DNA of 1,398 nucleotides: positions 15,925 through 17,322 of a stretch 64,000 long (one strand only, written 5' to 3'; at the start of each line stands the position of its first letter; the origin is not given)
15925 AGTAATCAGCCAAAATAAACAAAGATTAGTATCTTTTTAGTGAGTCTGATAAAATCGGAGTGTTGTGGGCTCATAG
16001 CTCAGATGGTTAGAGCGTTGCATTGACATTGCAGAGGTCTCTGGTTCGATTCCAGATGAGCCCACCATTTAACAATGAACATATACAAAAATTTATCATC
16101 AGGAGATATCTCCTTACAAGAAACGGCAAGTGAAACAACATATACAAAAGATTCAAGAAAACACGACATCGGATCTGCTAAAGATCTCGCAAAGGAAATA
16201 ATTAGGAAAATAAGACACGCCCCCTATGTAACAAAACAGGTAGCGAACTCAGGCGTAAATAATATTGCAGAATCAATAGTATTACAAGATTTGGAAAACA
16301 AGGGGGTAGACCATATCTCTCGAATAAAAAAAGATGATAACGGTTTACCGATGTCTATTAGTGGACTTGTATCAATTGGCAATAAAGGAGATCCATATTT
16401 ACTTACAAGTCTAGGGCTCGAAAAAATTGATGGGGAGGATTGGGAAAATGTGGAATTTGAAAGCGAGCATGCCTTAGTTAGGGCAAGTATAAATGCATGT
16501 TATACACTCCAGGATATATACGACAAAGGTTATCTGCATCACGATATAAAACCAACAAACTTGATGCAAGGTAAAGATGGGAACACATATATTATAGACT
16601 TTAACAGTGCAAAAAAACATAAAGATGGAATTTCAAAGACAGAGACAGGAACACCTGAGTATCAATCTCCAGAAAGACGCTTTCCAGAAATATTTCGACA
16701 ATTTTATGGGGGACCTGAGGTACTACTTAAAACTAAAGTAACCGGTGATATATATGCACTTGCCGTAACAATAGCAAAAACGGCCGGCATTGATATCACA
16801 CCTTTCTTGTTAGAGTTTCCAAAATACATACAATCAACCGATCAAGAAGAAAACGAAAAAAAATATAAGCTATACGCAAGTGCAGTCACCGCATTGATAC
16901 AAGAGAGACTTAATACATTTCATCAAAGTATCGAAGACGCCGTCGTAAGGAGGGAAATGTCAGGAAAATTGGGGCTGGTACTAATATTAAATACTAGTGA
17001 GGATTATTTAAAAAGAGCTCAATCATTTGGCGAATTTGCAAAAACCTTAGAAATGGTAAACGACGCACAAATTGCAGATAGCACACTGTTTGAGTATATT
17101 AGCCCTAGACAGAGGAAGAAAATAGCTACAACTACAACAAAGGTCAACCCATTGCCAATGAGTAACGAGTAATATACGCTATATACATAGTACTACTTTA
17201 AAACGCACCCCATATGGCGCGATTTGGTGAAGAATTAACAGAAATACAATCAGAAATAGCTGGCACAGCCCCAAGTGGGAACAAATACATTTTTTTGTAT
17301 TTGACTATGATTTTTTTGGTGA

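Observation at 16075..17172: Atypical eukaryotic-like kinase gene starting 7 nt after tRNA-Val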

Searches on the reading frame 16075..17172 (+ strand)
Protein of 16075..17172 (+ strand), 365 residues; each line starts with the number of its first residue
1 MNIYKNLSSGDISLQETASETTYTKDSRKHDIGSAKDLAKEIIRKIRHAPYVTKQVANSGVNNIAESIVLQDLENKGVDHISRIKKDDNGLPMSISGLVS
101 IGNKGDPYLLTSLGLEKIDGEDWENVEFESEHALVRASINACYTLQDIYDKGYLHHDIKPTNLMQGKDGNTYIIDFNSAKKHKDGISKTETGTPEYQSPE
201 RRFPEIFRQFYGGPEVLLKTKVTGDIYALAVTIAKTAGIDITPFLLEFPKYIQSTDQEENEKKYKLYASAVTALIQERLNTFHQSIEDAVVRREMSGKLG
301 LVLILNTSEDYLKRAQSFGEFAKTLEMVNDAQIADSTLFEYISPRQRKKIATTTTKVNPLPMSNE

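Call 4: search_protein_families(library=pfam, proteins=[window:16075-17172:+], max_evalue=1)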
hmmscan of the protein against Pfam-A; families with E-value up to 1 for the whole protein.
window:16075-17172:+ (365 aa): 5 families
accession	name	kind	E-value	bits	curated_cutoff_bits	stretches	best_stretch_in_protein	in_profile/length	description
PF00069.31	Pkinase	-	1.3e-10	41.6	31.7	1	141-201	107-168/263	Protein kinase domain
PF17667.7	Pkinase_fungal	-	1.9e-05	24.1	24.1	1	127-196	281-359/387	Fungal protein kinase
PF03109.22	ABC1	-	0.006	16.2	22.9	1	116-181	148-216/244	ABC1 atypical kinase-like domain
PF01636.29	APH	-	0.026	14.7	23.2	1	149-179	166-197/239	Phosphotransferase enzyme family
PF20954.2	Caud_bapl16_2nd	-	0.092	13.4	27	1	27-61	53-87/104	Phage tail base-plate attachment protein N0 domain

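Call 5: search_protein_families(library=ncbifam, proteins=[window:16075-17172:+], max_evalue=1)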
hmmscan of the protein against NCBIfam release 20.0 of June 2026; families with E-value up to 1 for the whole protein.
window:16075-17172:+ (365 aa): 13 families
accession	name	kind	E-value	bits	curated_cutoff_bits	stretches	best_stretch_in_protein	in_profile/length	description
NF038150.1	lanthi_synth_IV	equivalog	4e-09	35.3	650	1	144-248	310-400/851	class IV lanthionine synthetase LanL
NF009651.0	PRK13184.1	equivalog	1.2e-06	26.9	839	1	127-182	108-163/932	serine/threonine-protein kinase PknD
NF038151.1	lanthi_synth_III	equivalog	2.5e-06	26.2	575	1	144-202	348-405/833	class III lanthionine synthetase LanKC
NF033483.0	PknB_PASTA_kin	equivalog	1.1e-05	24.8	450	1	135-201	110-179/563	Stk1 family PASTA domain-containing Ser/Thr kinase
NF043056.1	T4SS_LegK1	equivalog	2.7e-05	23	550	1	147-201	204-260/516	Dot/Icm T4SS effector kinase LegK1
NF052427.1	StpK7MSMEG_1200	equivalog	0.00045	18.8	900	1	142-201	118-180/601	serine/threonine protein kinase StpK7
NF053615.1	SerThrKinAfsKStmc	equivalog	0.0008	18.2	1300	1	143-201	123-183/809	protein serine/threonine kinase AfsK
NF047741.1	antiphage_MADS6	equivalog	0.00093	17.8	460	1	140-235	307-395/612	methylation-associated defense system protein kinase MAD6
NF006620.0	PRK09188.1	equivalog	0.0031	16.6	490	1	142-183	121-163/365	serine/threonine protein kinase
NF002475.0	PRK01723.1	equivalog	0.0078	15.3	142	1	144-183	155-194/241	3-deoxy-D-manno-octulosonic acid kinase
NF011415.0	PRK14842.1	equivalog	0.028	13.8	360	1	13-63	82-132/241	isoprenyl transferase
TIGR01982.1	UbiB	equivalog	0.031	12.8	487.55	1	119-176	240-300/436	2-polyprenylphenol 6-hydroxylase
NF033442.0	BREX_PglW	equivalog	0.039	11.6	990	1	149-199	626-677/1391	BREX system serine/threonine kinase PglW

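Call 6: search_solved_structures(query=window:16075-17172:+, max_evalue=1, show_alignments=3)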
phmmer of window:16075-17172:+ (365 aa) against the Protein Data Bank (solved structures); distinct sequences matched with E-value up to 1: 883 (the best 60 are shown).
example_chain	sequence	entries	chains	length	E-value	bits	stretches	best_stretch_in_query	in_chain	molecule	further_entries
7s25_A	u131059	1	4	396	4.4e-07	32.3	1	143-202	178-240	Rho-associated protein kinase 1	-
7s26_A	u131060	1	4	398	4.4e-07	32.3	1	143-202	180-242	Rho-associated protein kinase 1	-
9q8r_A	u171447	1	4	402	4.5e-07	32.3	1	143-202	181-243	Rho-associated protein kinase 1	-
2v55_A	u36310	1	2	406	4.6e-07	32.3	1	143-202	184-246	RHO-ASSOCIATED PROTEIN KINASE 1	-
3tv7_A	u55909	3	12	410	4.7e-07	32.2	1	143-202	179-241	Rho-associated protein kinase 1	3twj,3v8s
4w7p_A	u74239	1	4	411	4.7e-07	32.2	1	143-202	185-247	Rho-associated protein kinase 1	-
7jou_A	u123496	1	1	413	4.8e-07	32.2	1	143-202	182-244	Rho-associated protein kinase 1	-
8zh5_A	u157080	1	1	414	4.8e-07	32.2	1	143-202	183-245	Rho-associated protein kinase 1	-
2esm_A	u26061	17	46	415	4.8e-07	32.2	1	143-202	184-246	Rho-associated protein kinase 1 | Rho-Associated Protein Kinase (ROCK1)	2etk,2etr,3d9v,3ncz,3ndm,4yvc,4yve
6e9w_A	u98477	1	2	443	5.2e-07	32.1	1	143-202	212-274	Rho-associated protein kinase 1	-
5ckw_B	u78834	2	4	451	4.6e-06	29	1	134-210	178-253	LegK4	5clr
3aln_A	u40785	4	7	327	8.7e-06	28.1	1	152-212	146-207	Dual specificity mitogen-activated protein kinase kinase 4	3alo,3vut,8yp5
1xjd_A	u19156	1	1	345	8.8e-06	28.1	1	142-202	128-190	Protein kinase C, theta type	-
1fot_A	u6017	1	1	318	1.3e-05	27.5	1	140-200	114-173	CAMP-DEPENDENT PROTEIN KINASE TYPE 1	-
5uy6_A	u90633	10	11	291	1.3e-05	27.5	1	150-205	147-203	Calcium/calmodulin-dependent protein kinase kinase 2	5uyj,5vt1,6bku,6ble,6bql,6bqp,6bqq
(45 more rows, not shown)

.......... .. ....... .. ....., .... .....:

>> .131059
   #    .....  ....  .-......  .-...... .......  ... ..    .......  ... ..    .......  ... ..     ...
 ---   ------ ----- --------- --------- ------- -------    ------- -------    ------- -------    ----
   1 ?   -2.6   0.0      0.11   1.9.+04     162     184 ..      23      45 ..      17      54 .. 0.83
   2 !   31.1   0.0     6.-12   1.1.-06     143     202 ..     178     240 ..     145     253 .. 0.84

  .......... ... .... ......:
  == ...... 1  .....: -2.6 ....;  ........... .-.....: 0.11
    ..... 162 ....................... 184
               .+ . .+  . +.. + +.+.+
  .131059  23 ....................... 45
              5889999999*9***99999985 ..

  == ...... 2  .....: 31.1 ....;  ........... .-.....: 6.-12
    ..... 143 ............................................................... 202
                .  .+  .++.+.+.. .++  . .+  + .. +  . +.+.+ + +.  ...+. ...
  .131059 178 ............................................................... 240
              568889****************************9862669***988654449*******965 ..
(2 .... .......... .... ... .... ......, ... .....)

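Call 7: find_homologous_proteins(query=window:16075-17172:+, max_evalue=0.001)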
Query window:16075-17172:+ (365 aa): 2 proteins with E <= 0.001 among 2514 candidates.
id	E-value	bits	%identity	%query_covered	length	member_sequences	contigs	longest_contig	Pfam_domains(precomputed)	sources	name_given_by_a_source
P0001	4.0e-238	807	100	100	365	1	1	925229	PF00069.32,PF17667.8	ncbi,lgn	-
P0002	8.6e-206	700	86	100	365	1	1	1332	PF00069.32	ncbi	-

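Call 9: find_encoding_contigs(protein=P0002, flank=10000)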
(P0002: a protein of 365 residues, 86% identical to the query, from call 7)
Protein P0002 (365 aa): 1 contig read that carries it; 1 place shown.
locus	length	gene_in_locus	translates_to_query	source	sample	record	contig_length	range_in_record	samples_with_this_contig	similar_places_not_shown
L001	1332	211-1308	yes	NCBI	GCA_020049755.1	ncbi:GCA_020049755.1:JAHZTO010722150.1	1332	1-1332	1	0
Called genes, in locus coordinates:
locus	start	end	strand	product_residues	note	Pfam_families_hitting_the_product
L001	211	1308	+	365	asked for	PF00069:Pkinase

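Call 10: find_encoding_contigs(protein=P0001, flank=10000)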
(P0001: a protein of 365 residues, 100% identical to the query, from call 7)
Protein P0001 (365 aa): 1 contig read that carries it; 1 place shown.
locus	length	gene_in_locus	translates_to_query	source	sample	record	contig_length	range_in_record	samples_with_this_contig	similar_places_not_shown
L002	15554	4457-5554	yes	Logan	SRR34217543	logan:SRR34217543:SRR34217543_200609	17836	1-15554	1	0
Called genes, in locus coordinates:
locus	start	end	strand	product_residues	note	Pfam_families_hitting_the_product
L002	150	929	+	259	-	-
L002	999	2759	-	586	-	-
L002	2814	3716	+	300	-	PF05697:Trigger_N, PF05698:Trigger_C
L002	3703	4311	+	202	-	PF00574:CLP_protease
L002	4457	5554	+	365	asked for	PF17667:Pkinase_fungal (faint), PF00069:Pkinase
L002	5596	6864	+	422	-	PF07690:MFS_1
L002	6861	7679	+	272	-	-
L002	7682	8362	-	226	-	PF01509:TruB_N, PF16198:TruB_C_2 (weak)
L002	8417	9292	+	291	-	PF00293:NUDIX, PF14815:NUDIX_4 (weak)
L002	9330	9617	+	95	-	-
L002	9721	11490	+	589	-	PF07973:tRNA_SAD, PF00587:tRNA-synt_2b, PF03129:HGTP_anticodon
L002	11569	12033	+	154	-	PF05198:IF3_N, PF00707:IF3_C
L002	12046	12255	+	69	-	PF01632:Ribosomal_L35p (weak)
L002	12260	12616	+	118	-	PF00453:Ribosomal_L20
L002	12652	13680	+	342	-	PF01409:tRNA-synt_2d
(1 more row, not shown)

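Call 19: predict_structure(protein=window:16075-17172:+)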
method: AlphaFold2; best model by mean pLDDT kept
length: 365 residues; sequences in the alignment: 1
mean_pLDDT: 33.7   pTM: 0.20
mean pLDDT of the five models: 33.7, 30.3, 29.9, 29.6, 27.9
residues with pLDDT >= 90: 0; 70-90: 0; 50-70: 4; < 50: 361
segments of 3 or more residues with pLDDT < 50: 1-255, 263-365
pLDDT, mean of each block of 10 residues (from residue 1): 32 31 31 38 37 30 36 36 34 32 32 31 32 26 33 33 35 33 30 28 29 29 32 37 42 48 47 43 34 29 28 35 32 33 36 34 32
secondary structure, 60 per line:
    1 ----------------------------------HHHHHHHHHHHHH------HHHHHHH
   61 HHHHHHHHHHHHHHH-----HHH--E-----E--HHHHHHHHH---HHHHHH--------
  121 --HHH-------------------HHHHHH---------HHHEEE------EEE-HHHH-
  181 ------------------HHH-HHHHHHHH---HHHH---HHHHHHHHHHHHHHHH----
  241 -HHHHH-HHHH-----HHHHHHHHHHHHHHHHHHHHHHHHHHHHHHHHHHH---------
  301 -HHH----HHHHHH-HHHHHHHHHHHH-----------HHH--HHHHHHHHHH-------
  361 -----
elements in order: H35-47 H54-75 H95-103 H107-112 H145-150 E163-165 E172-174 H176-179 H203-210 H214-217 H221-236 H242-246 H248-251 H257-291 H309-314 H316-327 H344-353

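Call 22: search_protein_families(library=padloc, proteins=[window:16075-17172:+], max_evalue=0.1)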
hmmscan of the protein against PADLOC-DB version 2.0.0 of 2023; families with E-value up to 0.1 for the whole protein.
window:16075-17172:+ (365 aa): 32 families (the best 25 are shown)
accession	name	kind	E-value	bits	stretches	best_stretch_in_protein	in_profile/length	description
PDLC04053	PD-T4-6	-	2.5e-09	35.1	1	139-201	117-183/311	-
PDLC04044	PD-T4-6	-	2.9e-09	34.6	1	115-201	117-211/372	-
PDLC04042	PD-T4-6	-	3.8e-09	34.6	1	135-201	112-183/292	-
PDLC04138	mad6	-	5.4e-09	33.5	1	149-200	170-226/659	mads_6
PDLC04051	PD-T4-6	-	1.4e-08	32.1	1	130-188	135-193/476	-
PDLC04043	PD-T4-6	-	1.3e-07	29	1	140-202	123-188/452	-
PDLC03920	MkoA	-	1.5e-07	28.1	1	122-325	110-274/1112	-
PDLC04062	PD-T4-6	-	2.6e-07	28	1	143-235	148-230/450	-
PDLC04047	PD-T4-6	-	6.8e-07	26.7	1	133-201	112-183/327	-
PDLC04060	PD-T4-6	-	1.2e-06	25.7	1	124-200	101-179/486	-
PDLC04058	PD-T4-6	-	1.4e-06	25.6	1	116-197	95-179/460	-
PDLC04052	PD-T4-6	-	2.9e-06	24.8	1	139-201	120-187/496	-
PDLC04039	PD-T4-6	-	3.4e-06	24.3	1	144-201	126-186/458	-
PDLC04061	PD-T4-6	-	4.2e-06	24.5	1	149-201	137-194/510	-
PDLC04056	PD-T4-6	-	6e-06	23.6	1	133-192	108-166/415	-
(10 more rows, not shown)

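Call 41: search_solved_structures(query=A1, max_evalue=0.01, show_alignments=5)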
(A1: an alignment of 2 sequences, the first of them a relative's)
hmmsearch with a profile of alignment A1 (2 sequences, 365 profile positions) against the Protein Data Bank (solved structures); distinct sequences matched with E-value up to 0.01: 211 (the best 60 are shown).
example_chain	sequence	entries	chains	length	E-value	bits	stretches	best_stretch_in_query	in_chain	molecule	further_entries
7s25_A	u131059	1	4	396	5.2e-06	28.6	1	142-201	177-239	Rho-associated protein kinase 1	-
7s26_A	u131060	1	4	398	5.2e-06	28.6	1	142-201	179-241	Rho-associated protein kinase 1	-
9q8r_A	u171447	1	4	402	5.3e-06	28.6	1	142-201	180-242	Rho-associated protein kinase 1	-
2v55_A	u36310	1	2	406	5.4e-06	28.6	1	142-201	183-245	RHO-ASSOCIATED PROTEIN KINASE 1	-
3tv7_A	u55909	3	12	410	5.5e-06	28.5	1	142-201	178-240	Rho-associated protein kinase 1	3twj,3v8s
4w7p_A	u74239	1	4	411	5.6e-06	28.5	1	142-201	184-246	Rho-associated protein kinase 1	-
7jou_A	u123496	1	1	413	5.6e-06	28.5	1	142-201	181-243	Rho-associated protein kinase 1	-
8zh5_A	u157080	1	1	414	5.6e-06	28.5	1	142-201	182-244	Rho-associated protein kinase 1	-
2esm_A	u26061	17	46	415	5.7e-06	28.5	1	142-201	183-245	Rho-associated protein kinase 1 | Rho-Associated Protein Kinase (ROCK1)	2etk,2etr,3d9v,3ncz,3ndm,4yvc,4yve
6e9w_A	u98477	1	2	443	6.4e-06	28.4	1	142-201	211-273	Rho-associated protein kinase 1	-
1kob_A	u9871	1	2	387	2.3e-05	26.5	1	115-201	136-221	TWITCHIN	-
3aln_A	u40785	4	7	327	2.7e-05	26.3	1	152-212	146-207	Dual specificity mitogen-activated protein kinase kinase 4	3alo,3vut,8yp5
4apc_A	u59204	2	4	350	3.4e-05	25.9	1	137-200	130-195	SERINE/THREONINE-PROTEIN KINASE NEK1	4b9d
1xjd_A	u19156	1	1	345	4.7e-05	25.5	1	132-201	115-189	Protein kinase C, theta type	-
2buj_A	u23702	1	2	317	6.9e-05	24.9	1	83-181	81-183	SERINE/THREONINE-PROTEIN KINASE 16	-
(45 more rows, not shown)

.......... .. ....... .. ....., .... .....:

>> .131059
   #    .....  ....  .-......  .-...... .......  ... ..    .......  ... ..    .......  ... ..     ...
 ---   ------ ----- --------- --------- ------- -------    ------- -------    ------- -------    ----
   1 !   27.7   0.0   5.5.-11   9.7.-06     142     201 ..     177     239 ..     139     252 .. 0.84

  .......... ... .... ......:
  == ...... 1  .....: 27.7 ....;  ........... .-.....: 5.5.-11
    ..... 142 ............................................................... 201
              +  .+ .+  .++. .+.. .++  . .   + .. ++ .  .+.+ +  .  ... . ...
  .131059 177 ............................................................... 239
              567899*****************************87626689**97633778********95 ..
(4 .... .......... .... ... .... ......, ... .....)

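Call 48: find_related_loci(query=A1, collection=metagenome_contigs, flank=8000)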
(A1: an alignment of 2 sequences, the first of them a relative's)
Query A1 (365 aa) in metagenome_contigs; peptide patterns used: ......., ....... (x = any residue, [..] = any of these).
600 stretches matched a pattern (row limit reached: there are more); 1 encode a relative of the query (tblastn E <= 1e-3); 1 distinct loci.
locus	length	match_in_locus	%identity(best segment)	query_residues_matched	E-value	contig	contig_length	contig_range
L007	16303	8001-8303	29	115-201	1e-6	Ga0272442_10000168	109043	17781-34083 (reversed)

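Call 49: find_related_loci(query=A1, collection=viral_contigs, flank=8000)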
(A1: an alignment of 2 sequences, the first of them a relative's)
Query A1 (365 aa) in viral_contigs; peptide patterns used: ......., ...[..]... (x = any residue, [..] = any of these).
122 stretches matched a pattern, but none encodes a relative of the query by tblastn (E <= 1e-3).

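Call 53: search_protein_families(library=phrogs, proteins=[window:16075-17172:+], max_evalue=0.01)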
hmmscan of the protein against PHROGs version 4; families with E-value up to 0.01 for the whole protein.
window:16075-17172:+ (365 aa): 2 families
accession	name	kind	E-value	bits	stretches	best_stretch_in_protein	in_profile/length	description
phrog_2361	-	other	1.3e-11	45.1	1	131-235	109-207/415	serine-threonine kinase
phrog_3297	-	other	0.0053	17.6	0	144-182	77-115/160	kinase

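Call 61: search_protein_representatives(protein=window:16075-17172:+)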
Query: 365 residues. Proteins with E-value up to 0.001 (for the whole library): 2852; up to 1e-10: 39; up to 1e-30: 7. The best 150 are listed.
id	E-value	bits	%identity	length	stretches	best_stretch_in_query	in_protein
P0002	2.7e-206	700.4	86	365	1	1-365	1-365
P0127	2.9e-45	171.0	42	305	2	55-242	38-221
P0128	3.1e-42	161.1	38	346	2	4-242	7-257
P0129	2.2e-39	151.7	35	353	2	5-242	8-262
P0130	6.0e-38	147.0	37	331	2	51-242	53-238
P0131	1.8e-34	135.6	40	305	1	45-338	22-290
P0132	9.7e-31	123.3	36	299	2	40-233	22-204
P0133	3.1e-28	115.1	38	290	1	59-242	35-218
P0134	1.8e-26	109.3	36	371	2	61-242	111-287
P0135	7.2e-23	97.4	31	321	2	63-282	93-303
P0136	6.1e-20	87.8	30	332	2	56-244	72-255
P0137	8.9e-20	87.3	36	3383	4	137-201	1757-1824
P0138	1.2e-16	76.9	31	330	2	6-251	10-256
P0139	1.7e-16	76.5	35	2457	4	144-201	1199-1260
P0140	1.1e-14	70.5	38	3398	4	140-243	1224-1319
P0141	3.6e-14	68.8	34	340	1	56-242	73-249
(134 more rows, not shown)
